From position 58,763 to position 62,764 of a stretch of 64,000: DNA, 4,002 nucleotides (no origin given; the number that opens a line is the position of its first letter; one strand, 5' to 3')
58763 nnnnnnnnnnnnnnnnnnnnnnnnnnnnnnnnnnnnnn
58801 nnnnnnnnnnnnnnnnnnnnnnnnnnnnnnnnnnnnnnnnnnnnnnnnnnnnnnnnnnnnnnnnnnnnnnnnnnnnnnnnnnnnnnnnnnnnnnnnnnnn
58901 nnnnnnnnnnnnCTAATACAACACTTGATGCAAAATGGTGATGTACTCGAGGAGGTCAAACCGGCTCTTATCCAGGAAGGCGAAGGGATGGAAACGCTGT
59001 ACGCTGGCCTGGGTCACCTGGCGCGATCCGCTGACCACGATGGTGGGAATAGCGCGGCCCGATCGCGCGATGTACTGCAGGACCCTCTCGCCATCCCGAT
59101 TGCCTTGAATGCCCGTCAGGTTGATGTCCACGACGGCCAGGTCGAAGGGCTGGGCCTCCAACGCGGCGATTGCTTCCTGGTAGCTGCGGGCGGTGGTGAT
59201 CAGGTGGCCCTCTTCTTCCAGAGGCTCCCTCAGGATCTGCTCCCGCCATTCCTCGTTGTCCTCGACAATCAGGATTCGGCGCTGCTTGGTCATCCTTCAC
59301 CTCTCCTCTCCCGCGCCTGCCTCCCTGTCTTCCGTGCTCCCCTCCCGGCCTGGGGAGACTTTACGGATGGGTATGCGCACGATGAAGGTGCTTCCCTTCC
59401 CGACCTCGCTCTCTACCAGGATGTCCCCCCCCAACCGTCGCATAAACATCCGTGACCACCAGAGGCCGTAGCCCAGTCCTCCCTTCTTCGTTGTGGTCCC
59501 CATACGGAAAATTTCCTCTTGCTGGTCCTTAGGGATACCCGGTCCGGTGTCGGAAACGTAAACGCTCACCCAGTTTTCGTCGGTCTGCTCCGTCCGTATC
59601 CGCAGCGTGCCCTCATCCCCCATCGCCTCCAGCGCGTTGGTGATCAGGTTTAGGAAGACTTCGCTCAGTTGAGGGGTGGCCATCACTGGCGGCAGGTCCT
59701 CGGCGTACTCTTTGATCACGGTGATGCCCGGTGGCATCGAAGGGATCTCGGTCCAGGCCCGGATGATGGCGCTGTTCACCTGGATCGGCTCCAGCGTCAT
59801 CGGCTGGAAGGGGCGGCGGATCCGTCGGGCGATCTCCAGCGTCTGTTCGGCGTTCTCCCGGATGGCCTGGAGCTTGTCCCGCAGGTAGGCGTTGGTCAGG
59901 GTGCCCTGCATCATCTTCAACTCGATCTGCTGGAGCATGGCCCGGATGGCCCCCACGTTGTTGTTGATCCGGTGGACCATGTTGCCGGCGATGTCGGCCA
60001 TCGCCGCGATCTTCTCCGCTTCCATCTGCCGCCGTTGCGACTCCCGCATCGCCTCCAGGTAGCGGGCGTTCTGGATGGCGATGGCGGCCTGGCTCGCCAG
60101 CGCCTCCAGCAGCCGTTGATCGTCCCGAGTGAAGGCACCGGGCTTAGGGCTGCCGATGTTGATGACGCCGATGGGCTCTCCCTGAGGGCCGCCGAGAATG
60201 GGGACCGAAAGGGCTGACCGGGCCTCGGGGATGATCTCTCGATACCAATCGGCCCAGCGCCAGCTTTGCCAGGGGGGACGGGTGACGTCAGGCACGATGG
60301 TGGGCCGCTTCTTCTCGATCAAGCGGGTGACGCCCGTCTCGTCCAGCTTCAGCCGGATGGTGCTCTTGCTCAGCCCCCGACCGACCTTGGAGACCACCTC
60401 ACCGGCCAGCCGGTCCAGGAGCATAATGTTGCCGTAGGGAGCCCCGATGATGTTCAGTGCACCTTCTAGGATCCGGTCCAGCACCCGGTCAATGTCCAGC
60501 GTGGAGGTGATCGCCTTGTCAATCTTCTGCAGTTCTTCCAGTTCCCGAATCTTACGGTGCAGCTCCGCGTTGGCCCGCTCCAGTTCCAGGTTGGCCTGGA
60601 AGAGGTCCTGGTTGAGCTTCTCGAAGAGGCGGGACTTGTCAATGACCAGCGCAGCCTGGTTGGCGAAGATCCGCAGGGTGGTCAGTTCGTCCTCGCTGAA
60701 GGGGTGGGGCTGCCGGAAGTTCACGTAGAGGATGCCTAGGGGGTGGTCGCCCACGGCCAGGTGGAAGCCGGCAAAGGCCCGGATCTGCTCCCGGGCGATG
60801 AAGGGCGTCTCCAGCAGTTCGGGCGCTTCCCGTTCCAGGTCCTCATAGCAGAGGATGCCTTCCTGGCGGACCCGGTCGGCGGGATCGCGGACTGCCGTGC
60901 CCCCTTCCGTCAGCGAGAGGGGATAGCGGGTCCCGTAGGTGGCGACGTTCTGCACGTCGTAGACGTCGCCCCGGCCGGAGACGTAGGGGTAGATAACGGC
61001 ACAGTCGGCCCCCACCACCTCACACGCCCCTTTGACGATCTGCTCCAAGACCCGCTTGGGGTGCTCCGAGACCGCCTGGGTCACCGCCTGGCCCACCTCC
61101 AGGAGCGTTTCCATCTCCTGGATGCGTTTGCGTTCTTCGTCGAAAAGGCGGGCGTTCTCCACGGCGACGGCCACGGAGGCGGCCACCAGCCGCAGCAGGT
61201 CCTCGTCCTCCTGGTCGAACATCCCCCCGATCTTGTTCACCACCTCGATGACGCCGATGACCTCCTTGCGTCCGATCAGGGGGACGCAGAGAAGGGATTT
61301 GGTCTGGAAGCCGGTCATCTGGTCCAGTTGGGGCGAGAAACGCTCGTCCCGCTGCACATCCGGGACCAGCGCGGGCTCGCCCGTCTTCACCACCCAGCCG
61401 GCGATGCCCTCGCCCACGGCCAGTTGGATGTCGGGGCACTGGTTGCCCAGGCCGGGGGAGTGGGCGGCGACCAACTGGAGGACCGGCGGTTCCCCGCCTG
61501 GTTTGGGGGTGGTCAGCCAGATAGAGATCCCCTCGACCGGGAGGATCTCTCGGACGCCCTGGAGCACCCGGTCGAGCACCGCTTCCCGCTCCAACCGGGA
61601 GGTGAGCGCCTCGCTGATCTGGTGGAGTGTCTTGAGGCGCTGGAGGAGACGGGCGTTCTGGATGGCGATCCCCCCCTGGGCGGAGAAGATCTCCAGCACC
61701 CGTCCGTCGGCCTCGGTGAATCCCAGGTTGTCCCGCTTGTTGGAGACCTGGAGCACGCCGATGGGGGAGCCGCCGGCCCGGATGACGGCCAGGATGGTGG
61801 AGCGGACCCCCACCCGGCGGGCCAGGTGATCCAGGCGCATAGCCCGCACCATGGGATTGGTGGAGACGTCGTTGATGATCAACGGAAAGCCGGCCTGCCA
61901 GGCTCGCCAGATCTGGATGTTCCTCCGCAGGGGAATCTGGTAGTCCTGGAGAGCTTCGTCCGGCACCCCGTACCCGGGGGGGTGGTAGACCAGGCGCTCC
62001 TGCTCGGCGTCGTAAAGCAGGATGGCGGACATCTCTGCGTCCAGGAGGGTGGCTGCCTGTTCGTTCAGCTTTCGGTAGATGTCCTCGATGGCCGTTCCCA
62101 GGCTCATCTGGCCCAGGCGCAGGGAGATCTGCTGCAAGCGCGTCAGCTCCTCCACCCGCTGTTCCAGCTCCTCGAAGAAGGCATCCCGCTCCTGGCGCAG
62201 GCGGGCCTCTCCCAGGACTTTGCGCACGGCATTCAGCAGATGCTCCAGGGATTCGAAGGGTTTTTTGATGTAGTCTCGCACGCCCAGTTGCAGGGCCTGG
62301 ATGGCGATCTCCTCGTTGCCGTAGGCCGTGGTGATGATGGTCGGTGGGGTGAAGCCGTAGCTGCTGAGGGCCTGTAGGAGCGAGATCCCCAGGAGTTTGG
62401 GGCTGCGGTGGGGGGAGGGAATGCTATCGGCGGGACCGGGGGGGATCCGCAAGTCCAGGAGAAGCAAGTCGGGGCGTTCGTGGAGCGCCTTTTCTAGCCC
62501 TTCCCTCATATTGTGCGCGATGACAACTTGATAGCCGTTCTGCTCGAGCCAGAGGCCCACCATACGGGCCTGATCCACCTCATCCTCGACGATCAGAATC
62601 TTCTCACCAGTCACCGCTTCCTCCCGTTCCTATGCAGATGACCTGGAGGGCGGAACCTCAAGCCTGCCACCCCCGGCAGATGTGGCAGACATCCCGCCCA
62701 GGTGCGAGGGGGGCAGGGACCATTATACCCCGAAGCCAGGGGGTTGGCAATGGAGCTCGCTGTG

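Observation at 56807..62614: Four-gene all-REC signalling cluster including a REC-Ser/Thr kinase fusion and a REC-multiGAF-histidine kinase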

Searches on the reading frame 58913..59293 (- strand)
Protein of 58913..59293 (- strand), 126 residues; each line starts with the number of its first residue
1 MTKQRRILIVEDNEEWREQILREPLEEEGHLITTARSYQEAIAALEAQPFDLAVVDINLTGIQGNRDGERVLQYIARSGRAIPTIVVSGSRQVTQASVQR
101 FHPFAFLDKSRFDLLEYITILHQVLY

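Call 3: search_protein_families(library=pfam, proteins=[window:58913-59293:-], max_evalue=0.01)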
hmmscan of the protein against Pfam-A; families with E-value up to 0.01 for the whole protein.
window:58913-59293:- (126 aa): 3 families
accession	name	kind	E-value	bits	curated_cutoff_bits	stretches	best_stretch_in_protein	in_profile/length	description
PF00072.30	Response_reg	-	1.5e-12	48.1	30.2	1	7-96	1-85/111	Response regulator receiver domain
PF20274.4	cREC_REC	-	0.00032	21.8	27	1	22-95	9-79/88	Cyclic-phosphate processing Receiver domain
PF13578.12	Methyltransf_24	-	0.0061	17.9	26.3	0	6-79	25-98/105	Methyltransferase domain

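Call 6: search_protein_families(library=ncbifam, proteins=[window:58913-59293:-], max_evalue=0.01)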
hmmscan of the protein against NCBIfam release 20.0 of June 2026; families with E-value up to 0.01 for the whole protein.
window:58913-59293:- (126 aa): 60 families (the best 25 are shown)
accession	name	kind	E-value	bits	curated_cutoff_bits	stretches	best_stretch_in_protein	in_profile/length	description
TIGR02956.1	TMAO_torS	equivalog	2.1e-11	42.7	676.5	1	4-101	701-794/967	TMAO reductase system sensor histidine kinase/response regulator TorS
NF051870.1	NAssimRespRegNtrX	equivalog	2.3e-10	39.9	600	1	6-96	3-90/452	nitrogen assimilation response regulator NtrX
NF046022.1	RespRegCpdRBruc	equivalog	7.8e-08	32.3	180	1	6-64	3-60/120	cell cycle two-component system response regulator CpdR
NF007969.0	PRK10693.1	equivalog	1.5e-07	30.8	329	1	4-95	7-93/337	two-component system response regulator RssB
NF045717.1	DVU0259_DivK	exception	3.3e-07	30.5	160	1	4-124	2-115/117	DVU0259 family response regulator domain-containing protein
NF053854.1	RespRegPhoBBctds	equivalog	4.4e-07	29.5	270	1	7-73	1-65/225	two-component system response regulator PhoB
NF033791.1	ActR_PrrA_rreg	equivalog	1.7e-06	28.2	250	1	5-96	2-88/173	ActR/PrrA/RegA family redox response regulator transcription factor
NF033120.0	vanR_FM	exception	3.1e-06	27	460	1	3-88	2-81/231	vancomycin resistance response regulator transcription factor, VanR-F/VanR-M family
NF008034.0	PRK10766.1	equivalog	4.4e-06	26.4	275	1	5-90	3-82/231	two-component system response regulator TorR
TIGR01387.1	cztR_silR_copR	subfamily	4.5e-06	26.5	279.2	1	7-94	1-83/218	heavy metal response regulator transcription factor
NF008469.0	PRK11361.1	equivalog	6.1e-06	25.2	714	1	1-118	1-113/461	acetoacetate metabolism transcriptional regulator AtoC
NF009971.0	PRK13435.1-2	subfamily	7.5e-06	25.8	151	1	6-95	2-87/141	response regulator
NF041733.1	resp_reg_CseB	equivalog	7.5e-06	25.5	350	1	6-88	2-78/228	two-component system response regulator CseB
NF011874.0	PRK15347.1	equivalog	8.2e-06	24.1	852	1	6-65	692-750/921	two component system sensor kinase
TIGR01818.1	ntrC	equivalog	1e-05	24.5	558.6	1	7-123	1-112/463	nitrogen regulation protein NR(I)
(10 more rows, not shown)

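Call 7: search_protein_families(library=padloc, proteins=[window:58913-59293:-], max_evalue=0.01)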
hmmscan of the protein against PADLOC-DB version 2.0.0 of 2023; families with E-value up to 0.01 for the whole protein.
window:58913-59293:- (126 aa): 4 families
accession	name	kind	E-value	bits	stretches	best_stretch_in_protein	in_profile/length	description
PDLC04725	PDC-M60B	-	1.4e-08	32.7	1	2-94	2-104/158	-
PDLC00405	SduA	-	5.4e-05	20.9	1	4-114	6-121/323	DUF4263 domain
PDLC04055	PD-T4-6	-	0.0001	19.2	1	3-93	364-451/496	-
PDLC04726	PDC-M60C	-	0.00099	16.1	1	6-62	2-60/407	-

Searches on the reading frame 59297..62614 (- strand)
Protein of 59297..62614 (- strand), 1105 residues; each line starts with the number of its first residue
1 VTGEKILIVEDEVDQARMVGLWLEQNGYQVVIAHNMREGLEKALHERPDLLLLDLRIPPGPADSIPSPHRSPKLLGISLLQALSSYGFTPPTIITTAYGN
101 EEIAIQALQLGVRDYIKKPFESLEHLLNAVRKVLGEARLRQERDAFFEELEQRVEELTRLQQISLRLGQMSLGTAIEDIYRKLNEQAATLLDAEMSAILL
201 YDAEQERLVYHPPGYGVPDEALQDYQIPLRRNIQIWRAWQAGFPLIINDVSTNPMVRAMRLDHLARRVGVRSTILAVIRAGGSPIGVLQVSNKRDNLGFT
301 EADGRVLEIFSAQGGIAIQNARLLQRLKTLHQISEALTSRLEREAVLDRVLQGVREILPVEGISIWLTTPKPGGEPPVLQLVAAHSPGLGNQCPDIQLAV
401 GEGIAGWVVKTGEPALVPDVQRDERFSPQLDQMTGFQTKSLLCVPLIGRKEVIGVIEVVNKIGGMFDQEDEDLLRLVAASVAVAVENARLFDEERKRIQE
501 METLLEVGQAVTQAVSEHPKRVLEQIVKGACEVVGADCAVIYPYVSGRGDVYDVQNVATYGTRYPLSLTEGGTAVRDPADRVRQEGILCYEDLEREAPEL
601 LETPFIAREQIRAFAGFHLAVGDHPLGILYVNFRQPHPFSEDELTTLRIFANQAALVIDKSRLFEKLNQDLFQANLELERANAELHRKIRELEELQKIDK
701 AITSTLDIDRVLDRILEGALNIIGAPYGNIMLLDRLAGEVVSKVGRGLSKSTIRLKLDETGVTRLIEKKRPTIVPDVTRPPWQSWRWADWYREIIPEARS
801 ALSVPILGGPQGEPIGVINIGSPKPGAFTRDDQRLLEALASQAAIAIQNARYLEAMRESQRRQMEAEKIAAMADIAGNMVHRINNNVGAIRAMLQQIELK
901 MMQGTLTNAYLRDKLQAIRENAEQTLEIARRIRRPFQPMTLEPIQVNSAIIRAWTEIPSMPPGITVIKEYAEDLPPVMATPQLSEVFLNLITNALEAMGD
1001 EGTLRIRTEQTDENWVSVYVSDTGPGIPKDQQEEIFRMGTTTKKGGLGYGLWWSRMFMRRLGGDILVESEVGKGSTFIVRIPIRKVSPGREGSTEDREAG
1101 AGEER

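Call 3: search_protein_families(library=pfam, proteins=[window:59297-62614:-], max_evalue=0.01)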
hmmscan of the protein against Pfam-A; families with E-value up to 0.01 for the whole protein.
window:59297-62614:- (1105 aa): 6 families
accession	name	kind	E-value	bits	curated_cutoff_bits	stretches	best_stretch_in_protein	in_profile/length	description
PF13185.12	GAF_2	-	1.2e-67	226.8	28.6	4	706-848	2-136/136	GAF domain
PF01590.32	GAF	-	6e-65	218.2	22.4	4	343-485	2-133/133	GAF domain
PF13492.12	GAF_3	-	1.6e-35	122.8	27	3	797-849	79-129/129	GAF domain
PF02518.31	HATPase_c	-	5.8e-23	81.9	26.4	1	981-1084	4-110/111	Histidine kinase-, DNA gyrase B-, and HSP90-like ATPase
PF00072.30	Response_reg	-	3.2e-18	66.4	30.2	1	6-130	1-110/111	Response regulator receiver domain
PF11849.14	DUF3369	-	7.3e-09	36.5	27.2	0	616-667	119-168/168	Domain of unknown function (DUF3369)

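Call 6: search_protein_families(library=ncbifam, proteins=[window:59297-62614:-], max_evalue=0.01)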
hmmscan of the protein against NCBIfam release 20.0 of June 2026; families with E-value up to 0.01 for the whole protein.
window:59297-62614:- (1105 aa): 147 families (the best 25 are shown)
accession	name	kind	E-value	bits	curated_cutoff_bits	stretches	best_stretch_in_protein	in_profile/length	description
NF008468.0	PRK11360.1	equivalog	6.8e-33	113.9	646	1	854-1085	378-610/616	two-component system sensor histidine kinase AtoS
TIGR02916.1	PEP_his_kin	equivalog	6e-29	101.1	300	1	816-1082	425-679/679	XrtA/PEP-CTERM system histidine kinase PrsK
NF007688.0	PRK10364.1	equivalog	7.7e-25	87.5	479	1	849-1084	217-452/460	two-component system sensor histidine kinase ZraS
NF052574.1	HisKinEspCMyxo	equivalog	9.9e-25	86.8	1200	1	847-1087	392-641/785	serine histidine kinase EspC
NF010076.0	PRK13557.1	subfamily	7e-24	84.1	631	2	862-1088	153-399/540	histidine kinase famiy protein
NF010411.0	PRK13837.1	equivalog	1.4e-23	82.9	647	1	817-1096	394-689/828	two-component system VirA-like sensor kinase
TIGR01817.1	nifA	equivalog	8.4e-23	80.9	528.85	2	326-530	3-201/534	nif-specific transcriptional activator NifA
NF038348.1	T2SS_HK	subfamily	8.8e-23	80.5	450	1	966-1084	455-574/574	histidine kinase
NF047786.1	his_kin_MadS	equivalog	5.3e-22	78.5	500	4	437-513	126-202/434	MadS family sensor histidine kinase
NF047466.1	hybrid_RR_LvrB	exception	1.6e-21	76.9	500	2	858-1083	140-376/377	hybrid histidine kinase/response regulator LvrB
NF006800.0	PRK09303.1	equivalog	3.1e-21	75.7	342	1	910-1085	198-379/383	histidine kinase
TIGR02956.1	TMAO_torS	equivalog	6.2e-21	74.2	676.5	2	963-1091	558-690/967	TMAO reductase system sensor histidine kinase/response regulator TorS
NF008298.1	PRK11086.1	subfamily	9.8e-21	73.8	520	1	979-1084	420-526/529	DcuS/MalK family sensor histidine kinase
NF038297.2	hybrid_HK_HrmK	equivalog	2.4e-20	72.7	725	2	982-1092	352-466/607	hybrid histidine kinase/response regulator HrmK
NF047465.1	hybrid_HK_LvrA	exception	2.5e-20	72.1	1200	2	964-1084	298-423/819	hybrid histidine kinase/response regulator LvrA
NF041777.1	sens_FixL_Rhizob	equivalog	2.4e-17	62.8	850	1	982-1084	378-482/485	sensor protein FixL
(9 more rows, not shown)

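Call 7: search_protein_families(library=padloc, proteins=[window:59297-62614:-], max_evalue=0.01)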
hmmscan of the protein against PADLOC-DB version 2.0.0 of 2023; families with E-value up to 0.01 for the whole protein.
window:59297-62614:- (1105 aa): 3 families
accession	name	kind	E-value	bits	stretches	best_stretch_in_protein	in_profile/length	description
PDLC00405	SduA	-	9e-12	43.1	1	3-110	6-108/323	DUF4263 domain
PDLC04725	PDC-M60B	-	3.5e-08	31.4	1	1-99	1-101/158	-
PDLC04726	PDC-M60C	-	0.0019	15.1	0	5-75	2-74/407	-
